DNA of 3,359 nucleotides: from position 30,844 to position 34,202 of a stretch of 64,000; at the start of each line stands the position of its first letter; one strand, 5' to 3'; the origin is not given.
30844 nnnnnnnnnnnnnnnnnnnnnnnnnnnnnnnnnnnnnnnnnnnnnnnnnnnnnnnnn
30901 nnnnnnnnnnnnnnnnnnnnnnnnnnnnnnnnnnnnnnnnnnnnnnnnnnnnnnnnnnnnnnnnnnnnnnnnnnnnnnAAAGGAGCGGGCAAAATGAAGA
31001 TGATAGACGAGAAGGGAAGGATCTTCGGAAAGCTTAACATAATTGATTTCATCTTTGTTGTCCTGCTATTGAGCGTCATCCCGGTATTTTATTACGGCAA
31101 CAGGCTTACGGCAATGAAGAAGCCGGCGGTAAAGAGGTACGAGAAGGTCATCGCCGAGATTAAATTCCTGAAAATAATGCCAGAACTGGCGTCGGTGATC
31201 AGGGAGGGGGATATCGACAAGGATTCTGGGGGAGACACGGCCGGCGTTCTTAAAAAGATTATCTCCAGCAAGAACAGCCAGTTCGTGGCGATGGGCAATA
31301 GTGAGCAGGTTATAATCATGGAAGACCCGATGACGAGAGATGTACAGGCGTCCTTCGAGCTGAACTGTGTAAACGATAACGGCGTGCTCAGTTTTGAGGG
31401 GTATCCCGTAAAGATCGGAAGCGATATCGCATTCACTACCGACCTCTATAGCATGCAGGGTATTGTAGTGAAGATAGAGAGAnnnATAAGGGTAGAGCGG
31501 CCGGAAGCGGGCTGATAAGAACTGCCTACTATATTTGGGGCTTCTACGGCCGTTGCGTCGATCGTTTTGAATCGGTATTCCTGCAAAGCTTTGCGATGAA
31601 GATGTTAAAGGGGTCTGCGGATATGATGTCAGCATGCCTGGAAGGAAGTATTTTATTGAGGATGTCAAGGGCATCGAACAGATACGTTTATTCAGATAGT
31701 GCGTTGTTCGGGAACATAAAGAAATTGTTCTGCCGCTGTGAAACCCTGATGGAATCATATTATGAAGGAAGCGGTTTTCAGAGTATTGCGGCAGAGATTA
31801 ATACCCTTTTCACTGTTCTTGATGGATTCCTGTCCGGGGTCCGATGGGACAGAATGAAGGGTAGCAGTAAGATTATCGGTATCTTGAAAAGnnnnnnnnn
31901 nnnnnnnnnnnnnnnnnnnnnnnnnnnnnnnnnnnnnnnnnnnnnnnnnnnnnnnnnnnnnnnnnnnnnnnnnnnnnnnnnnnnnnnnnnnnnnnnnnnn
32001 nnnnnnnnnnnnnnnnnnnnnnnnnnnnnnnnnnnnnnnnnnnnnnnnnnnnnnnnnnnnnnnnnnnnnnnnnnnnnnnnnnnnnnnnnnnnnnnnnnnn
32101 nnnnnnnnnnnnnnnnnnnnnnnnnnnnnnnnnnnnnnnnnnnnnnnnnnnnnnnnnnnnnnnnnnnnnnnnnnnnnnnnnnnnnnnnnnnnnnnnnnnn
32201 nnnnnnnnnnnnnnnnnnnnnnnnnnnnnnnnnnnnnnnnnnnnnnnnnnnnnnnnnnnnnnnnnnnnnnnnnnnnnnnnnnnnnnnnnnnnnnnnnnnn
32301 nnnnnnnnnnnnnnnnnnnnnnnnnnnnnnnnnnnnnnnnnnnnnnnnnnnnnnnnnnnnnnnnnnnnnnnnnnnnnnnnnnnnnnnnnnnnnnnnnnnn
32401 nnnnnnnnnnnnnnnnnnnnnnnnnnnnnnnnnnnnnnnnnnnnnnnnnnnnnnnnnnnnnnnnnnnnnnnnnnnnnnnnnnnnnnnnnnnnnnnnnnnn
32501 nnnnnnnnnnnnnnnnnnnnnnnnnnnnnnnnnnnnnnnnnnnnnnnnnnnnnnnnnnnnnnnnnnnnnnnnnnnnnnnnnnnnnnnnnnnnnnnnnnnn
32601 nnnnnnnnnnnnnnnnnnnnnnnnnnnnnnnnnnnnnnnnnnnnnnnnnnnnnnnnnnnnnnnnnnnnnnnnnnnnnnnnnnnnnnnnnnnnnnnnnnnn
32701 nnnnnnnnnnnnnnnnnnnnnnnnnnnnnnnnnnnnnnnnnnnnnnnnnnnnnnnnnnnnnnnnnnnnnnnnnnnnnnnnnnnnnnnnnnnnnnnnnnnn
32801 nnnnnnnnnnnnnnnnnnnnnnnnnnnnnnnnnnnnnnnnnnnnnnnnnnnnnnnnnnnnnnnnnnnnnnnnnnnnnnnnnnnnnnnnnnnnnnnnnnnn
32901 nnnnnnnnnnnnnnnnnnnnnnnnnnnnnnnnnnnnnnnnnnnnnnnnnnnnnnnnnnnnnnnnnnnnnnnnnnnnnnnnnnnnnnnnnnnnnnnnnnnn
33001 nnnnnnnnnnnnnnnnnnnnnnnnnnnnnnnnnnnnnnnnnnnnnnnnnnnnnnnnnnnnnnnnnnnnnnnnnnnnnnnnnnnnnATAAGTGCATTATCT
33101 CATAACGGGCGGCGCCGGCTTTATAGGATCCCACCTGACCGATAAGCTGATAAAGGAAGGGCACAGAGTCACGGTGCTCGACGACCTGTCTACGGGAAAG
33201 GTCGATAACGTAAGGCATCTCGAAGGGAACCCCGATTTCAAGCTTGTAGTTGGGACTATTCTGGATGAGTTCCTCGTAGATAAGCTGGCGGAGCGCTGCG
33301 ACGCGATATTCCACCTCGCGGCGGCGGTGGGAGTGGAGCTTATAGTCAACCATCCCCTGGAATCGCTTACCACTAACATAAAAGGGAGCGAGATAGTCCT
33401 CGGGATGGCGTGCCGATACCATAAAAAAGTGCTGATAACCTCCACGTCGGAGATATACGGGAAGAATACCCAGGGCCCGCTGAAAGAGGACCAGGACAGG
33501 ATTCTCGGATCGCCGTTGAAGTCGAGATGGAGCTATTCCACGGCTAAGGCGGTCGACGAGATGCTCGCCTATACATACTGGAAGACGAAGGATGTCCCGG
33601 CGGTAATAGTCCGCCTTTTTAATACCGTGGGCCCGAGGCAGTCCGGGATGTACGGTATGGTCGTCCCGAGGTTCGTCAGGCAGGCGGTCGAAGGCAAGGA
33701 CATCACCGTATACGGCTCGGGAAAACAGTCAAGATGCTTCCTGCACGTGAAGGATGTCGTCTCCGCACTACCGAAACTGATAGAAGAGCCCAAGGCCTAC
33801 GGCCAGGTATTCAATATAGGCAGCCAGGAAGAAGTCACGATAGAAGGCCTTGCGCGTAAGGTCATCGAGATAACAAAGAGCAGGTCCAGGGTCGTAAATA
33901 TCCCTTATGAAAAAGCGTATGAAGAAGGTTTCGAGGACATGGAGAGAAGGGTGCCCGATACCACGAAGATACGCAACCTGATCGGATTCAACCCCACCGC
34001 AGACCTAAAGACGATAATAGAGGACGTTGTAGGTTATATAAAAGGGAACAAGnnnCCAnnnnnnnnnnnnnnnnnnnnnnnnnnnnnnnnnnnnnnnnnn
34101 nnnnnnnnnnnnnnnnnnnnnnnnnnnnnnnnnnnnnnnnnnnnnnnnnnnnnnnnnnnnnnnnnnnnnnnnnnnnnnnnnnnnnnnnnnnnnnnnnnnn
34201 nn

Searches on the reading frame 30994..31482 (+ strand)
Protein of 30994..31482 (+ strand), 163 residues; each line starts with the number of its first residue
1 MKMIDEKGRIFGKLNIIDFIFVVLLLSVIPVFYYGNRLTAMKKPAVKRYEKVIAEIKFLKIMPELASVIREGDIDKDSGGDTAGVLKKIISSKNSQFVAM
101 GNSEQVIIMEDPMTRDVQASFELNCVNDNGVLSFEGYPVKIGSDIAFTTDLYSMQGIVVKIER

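Call 65: search_protein_families(library=pfam, proteins=[window:30994-31482:+], max_evalue=0.00001)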
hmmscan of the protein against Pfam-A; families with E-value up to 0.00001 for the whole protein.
window:30994-31482:+ (163 aa): 1 family
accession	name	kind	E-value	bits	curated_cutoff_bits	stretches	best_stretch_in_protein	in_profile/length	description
PF14221.11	DUF4330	-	4.6e-19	69.6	27.6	1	1-161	1-166/167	Domain of unknown function (DUF4330)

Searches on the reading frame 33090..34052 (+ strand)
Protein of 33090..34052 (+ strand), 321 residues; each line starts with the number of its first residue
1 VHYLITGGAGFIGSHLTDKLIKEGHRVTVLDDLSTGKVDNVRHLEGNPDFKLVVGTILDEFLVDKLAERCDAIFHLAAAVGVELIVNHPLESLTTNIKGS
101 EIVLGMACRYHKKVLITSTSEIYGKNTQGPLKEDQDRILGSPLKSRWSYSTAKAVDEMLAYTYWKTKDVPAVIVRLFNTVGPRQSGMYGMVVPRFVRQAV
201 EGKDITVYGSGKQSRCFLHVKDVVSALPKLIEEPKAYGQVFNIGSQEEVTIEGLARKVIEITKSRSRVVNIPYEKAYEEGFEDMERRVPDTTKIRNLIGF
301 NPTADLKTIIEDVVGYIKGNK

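Call 65: search_protein_families(library=pfam, proteins=[window:33090-34052:+], max_evalue=0.00001)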
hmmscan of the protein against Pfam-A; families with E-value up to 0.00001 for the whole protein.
window:33090-34052:+ (321 aa): 6 families
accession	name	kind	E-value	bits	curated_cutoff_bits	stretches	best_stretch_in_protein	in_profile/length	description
PF16363.11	GDP_Man_Dehyd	-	1.3e-55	189.6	27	1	4-312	1-331/332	GDP-mannose 4,6 dehydratase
PF01370.27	Epimerase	-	6e-54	183.4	20.9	1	4-244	2-240/240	NAD dependent epimerase/dehydratase family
PF02719.21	Polysacc_synt_2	-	1.9e-18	67.1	20.2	1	4-270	2-255/293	Polysaccharide biosynthesis protein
PF07993.18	NAD_binding_4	-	6.1e-14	52.2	20.1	1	59-188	78-216/258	Male sterility protein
PF01073.25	3Beta_HSD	-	5.6e-13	49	22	1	4-212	1-210/280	3-beta hydroxysteroid dehydrogenase/isomerase family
PF04321.23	RmlD_sub_bind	-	1.7e-07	31.1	27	1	1-302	1-271/287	RmlD substrate binding domain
